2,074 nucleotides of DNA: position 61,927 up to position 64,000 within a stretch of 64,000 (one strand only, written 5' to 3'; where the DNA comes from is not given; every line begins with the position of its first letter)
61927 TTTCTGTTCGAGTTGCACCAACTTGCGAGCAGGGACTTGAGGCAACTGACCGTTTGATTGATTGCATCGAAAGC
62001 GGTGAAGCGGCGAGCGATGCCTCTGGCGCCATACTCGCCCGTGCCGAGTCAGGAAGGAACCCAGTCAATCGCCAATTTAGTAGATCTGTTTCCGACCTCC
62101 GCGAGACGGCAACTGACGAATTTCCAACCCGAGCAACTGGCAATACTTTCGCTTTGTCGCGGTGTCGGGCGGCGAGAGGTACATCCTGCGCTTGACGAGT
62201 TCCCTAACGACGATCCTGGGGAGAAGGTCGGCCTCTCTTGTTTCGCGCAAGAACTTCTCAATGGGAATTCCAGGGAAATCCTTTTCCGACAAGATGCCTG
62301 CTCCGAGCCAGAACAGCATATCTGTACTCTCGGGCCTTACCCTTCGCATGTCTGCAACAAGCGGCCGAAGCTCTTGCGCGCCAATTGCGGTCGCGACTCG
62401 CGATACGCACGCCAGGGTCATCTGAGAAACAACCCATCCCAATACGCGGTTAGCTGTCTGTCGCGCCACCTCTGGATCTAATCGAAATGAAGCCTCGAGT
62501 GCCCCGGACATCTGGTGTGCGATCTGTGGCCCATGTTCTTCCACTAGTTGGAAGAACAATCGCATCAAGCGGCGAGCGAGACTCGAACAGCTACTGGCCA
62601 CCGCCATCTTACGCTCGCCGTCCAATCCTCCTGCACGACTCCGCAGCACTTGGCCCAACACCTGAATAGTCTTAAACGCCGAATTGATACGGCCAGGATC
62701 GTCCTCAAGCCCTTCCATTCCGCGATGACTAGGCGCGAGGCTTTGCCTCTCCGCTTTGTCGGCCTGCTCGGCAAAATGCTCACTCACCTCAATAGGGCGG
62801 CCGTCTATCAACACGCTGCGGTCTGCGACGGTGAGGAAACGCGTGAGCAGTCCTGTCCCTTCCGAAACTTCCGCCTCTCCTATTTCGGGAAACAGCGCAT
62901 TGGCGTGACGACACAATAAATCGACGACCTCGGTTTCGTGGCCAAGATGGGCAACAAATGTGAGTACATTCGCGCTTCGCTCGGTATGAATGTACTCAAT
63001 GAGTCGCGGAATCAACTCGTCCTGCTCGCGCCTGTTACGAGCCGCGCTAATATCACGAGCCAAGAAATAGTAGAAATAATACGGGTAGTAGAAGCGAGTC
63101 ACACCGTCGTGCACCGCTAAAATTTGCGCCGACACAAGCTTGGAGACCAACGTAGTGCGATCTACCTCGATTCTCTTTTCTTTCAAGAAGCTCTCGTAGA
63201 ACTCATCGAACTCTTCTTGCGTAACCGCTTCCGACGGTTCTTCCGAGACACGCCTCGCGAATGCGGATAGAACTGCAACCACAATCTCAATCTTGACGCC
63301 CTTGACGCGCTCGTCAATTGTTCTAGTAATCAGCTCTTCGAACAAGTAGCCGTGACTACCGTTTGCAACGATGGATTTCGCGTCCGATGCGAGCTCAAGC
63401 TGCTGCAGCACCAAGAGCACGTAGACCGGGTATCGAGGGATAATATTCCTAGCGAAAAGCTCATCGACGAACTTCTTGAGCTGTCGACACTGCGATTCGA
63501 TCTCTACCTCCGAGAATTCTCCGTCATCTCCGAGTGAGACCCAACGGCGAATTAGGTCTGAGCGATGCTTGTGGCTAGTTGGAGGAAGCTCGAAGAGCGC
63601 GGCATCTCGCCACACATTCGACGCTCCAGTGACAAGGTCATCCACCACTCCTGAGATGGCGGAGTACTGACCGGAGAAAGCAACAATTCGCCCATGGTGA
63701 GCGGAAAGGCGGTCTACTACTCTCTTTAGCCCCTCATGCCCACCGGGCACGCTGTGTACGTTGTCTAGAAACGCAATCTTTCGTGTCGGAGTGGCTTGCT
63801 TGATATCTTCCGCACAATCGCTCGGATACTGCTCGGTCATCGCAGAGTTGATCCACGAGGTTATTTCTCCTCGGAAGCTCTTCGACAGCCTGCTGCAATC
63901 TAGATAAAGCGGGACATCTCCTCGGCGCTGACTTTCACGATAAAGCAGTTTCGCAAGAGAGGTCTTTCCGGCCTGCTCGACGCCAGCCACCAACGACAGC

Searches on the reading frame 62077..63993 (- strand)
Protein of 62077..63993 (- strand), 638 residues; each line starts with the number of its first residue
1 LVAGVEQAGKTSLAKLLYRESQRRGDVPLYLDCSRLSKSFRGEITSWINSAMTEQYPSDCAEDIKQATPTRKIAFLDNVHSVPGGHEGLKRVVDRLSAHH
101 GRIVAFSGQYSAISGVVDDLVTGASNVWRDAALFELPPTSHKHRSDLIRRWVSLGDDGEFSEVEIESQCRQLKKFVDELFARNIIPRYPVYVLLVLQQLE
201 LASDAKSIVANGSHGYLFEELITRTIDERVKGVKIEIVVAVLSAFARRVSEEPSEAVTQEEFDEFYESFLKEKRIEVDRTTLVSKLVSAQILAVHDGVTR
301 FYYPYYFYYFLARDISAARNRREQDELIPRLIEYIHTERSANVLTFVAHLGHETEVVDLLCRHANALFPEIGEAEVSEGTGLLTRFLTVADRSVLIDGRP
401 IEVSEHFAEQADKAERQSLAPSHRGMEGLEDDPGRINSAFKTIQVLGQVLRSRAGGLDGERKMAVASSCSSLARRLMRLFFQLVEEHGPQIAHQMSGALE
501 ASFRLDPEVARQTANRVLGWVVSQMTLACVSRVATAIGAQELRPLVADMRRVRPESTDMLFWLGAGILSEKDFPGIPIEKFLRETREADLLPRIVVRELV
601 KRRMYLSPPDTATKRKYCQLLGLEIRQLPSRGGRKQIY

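Call 9: search_protein_families(library=pfam, proteins=[window:62077-63993:-], max_evalue=0.01)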
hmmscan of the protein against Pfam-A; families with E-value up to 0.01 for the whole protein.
window:62077-63993:- (638 aa): 2 families
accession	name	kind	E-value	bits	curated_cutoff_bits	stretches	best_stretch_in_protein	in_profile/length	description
PF24406.1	nSTAND_NTPase4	-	4.3e-11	43.2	27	1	257-311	3-58/58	Novel STAND NTPase 4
PF13173.12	AAA_14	-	4.9e-06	27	27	1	2-115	7-105/129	AAA domain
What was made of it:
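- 62077..64000 (-): Cargo of the hotspot in this genome: 3' part of a 1031-aa Metallophos-nSTAND4 NTPase (PADLOC candidate PDC-S60), running off the window; GC 0.54. Pfam call 9.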
